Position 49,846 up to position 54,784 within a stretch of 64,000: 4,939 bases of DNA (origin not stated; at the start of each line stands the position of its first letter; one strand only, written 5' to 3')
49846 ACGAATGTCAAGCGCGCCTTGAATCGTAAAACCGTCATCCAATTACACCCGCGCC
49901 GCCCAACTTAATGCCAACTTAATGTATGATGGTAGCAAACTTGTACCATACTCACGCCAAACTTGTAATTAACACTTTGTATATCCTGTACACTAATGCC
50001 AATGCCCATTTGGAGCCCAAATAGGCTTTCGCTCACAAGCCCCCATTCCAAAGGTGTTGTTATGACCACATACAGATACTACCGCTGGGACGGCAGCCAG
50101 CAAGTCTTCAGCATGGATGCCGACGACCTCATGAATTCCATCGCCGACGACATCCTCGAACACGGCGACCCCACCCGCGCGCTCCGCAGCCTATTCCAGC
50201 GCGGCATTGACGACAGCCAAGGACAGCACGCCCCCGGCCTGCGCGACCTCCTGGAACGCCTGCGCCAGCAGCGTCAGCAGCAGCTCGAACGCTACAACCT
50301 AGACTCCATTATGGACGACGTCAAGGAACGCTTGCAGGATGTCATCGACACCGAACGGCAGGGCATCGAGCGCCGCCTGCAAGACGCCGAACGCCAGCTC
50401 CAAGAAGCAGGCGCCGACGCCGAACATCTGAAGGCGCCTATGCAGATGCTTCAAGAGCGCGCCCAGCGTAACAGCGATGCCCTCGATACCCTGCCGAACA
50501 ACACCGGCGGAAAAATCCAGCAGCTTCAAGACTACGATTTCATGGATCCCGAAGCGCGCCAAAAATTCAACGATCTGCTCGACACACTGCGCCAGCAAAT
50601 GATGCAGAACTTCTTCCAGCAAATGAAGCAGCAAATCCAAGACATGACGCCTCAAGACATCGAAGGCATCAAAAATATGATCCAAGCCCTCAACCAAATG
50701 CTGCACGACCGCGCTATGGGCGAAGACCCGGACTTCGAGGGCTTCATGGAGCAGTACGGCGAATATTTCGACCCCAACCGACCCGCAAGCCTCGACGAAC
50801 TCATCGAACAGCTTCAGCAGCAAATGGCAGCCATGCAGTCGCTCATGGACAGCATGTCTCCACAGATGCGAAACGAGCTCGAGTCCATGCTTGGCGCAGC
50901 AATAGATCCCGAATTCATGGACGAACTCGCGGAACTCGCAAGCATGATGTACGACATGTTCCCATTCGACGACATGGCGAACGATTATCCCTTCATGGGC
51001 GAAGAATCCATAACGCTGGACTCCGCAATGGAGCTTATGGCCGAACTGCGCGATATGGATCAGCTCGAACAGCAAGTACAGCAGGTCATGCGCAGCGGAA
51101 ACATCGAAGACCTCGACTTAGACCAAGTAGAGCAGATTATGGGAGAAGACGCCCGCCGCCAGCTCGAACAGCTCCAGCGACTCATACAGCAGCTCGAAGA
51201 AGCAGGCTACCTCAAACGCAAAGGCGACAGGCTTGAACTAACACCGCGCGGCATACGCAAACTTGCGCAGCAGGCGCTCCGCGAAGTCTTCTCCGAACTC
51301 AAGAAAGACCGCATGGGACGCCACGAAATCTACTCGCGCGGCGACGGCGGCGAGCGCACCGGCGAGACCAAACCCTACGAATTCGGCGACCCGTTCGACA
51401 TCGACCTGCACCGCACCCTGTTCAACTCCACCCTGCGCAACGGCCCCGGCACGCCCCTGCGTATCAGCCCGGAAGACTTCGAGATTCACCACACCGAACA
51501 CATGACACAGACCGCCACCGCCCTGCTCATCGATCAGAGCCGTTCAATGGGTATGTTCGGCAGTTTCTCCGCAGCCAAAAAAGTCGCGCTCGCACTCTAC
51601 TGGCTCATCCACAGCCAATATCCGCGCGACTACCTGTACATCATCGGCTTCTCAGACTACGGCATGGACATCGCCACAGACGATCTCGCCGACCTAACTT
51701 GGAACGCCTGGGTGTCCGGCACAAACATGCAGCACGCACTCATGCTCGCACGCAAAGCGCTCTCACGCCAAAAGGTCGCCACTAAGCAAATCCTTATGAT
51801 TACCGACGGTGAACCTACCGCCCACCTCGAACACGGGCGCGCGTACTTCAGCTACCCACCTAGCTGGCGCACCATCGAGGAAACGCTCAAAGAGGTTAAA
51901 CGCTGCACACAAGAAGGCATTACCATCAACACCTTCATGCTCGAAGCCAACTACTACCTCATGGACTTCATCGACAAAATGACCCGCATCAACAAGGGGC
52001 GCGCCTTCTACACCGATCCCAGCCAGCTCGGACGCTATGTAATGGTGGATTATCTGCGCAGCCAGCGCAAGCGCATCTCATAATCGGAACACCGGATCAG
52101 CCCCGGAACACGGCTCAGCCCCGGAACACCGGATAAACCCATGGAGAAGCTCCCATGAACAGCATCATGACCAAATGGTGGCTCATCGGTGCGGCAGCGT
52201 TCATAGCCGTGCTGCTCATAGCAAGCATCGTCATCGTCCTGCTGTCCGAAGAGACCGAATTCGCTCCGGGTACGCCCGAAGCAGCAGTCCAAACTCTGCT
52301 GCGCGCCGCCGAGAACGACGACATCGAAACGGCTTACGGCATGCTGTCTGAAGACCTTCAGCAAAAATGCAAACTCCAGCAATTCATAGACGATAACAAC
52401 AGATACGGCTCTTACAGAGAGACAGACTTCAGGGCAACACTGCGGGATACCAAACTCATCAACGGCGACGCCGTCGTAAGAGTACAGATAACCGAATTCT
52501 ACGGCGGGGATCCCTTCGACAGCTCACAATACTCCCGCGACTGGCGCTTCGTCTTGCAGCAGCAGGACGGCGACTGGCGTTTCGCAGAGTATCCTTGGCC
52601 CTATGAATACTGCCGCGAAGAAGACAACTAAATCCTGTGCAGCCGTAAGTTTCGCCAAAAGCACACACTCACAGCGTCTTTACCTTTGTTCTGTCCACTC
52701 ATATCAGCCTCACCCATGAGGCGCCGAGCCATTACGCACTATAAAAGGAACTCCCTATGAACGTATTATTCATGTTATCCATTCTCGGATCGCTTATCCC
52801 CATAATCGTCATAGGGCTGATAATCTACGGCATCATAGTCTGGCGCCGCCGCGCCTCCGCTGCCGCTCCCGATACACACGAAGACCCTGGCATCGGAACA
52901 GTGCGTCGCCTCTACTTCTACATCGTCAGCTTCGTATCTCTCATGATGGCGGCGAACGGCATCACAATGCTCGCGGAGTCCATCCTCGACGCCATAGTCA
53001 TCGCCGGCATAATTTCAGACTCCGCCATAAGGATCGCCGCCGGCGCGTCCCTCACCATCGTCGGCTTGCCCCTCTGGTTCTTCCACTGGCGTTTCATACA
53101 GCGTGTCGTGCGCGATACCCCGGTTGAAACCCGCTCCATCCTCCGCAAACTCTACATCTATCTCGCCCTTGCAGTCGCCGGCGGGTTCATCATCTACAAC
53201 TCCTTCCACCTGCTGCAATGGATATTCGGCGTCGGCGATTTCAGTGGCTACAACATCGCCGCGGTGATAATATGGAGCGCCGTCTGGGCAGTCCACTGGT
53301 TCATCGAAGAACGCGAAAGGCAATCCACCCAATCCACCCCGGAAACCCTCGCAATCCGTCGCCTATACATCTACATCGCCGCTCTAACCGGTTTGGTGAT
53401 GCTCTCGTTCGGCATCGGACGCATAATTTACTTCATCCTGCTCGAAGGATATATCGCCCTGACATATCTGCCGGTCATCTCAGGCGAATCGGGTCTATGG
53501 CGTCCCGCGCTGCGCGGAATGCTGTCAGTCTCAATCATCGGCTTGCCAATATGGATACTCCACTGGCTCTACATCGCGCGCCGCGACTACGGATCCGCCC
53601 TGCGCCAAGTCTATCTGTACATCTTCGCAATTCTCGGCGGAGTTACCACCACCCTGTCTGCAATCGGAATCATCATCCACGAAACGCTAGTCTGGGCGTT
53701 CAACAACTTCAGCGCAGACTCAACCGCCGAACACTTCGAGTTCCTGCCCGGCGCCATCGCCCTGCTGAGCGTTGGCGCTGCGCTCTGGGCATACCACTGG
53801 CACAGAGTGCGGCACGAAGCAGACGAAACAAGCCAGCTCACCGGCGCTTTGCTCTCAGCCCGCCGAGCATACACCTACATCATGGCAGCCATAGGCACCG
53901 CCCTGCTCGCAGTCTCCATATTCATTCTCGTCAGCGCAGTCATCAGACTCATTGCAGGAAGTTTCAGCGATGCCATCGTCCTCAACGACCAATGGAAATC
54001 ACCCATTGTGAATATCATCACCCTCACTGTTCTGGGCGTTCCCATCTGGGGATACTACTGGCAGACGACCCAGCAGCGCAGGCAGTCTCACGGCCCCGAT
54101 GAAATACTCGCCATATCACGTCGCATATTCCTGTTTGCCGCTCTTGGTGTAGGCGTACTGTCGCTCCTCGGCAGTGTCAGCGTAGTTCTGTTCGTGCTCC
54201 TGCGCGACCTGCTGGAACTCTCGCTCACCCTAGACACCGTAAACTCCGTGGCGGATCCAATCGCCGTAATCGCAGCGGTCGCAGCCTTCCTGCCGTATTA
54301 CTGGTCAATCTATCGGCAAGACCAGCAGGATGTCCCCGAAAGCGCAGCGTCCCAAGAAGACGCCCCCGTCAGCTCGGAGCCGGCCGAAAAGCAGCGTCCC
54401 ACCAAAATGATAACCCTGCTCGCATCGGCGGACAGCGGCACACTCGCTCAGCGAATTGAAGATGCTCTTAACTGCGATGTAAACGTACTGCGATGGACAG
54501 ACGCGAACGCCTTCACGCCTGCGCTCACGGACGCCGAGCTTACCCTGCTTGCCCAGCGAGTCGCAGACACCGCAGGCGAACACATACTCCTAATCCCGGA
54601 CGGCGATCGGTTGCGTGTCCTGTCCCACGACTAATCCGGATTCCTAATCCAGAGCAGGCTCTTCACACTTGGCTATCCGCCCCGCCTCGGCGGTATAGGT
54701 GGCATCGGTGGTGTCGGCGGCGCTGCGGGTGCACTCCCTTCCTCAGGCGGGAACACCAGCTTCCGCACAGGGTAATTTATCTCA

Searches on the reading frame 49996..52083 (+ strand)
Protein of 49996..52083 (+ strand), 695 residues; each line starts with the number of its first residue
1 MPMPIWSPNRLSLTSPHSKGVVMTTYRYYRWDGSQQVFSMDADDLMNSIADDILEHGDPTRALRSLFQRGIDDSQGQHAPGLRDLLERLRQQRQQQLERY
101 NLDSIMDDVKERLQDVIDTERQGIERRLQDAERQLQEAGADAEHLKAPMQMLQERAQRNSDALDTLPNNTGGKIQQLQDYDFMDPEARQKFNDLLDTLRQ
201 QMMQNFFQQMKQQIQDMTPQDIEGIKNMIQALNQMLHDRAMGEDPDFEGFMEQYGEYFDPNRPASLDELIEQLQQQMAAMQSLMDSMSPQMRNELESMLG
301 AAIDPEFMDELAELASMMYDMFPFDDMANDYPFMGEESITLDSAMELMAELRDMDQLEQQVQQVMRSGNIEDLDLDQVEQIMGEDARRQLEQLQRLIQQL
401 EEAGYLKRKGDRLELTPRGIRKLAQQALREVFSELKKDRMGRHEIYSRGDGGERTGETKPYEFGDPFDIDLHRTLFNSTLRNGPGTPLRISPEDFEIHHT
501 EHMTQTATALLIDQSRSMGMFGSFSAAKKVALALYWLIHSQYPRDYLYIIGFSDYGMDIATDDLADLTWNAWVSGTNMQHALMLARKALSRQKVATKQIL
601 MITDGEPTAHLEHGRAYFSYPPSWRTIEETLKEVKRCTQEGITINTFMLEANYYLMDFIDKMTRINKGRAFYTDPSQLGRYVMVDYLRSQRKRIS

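Call 32: search_protein_families(library=pfam, proteins=[window:49996-52083:+], max_evalue=0.00001)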
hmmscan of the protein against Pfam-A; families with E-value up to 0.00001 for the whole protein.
window:49996-52083:+ (695 aa): 1 family
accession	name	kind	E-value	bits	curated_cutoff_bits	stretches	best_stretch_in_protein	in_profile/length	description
PF06969.22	HemN_C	-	6.9e-06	26.5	24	0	372-420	20-65/67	HemN C-terminal domain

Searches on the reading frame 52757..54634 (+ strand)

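Call 32: search_protein_families(library=pfam, proteins=[window:52757-54634:+], max_evalue=0.00001)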
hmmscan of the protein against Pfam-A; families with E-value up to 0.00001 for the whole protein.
window:52757-54634:+ (625 aa): 1 family
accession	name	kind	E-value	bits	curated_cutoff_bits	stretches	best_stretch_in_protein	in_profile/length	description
PF18920.5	DUF5671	-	7.8e-56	188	28.4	3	51-157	1-106/132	Domain of unknown function (DUF5671)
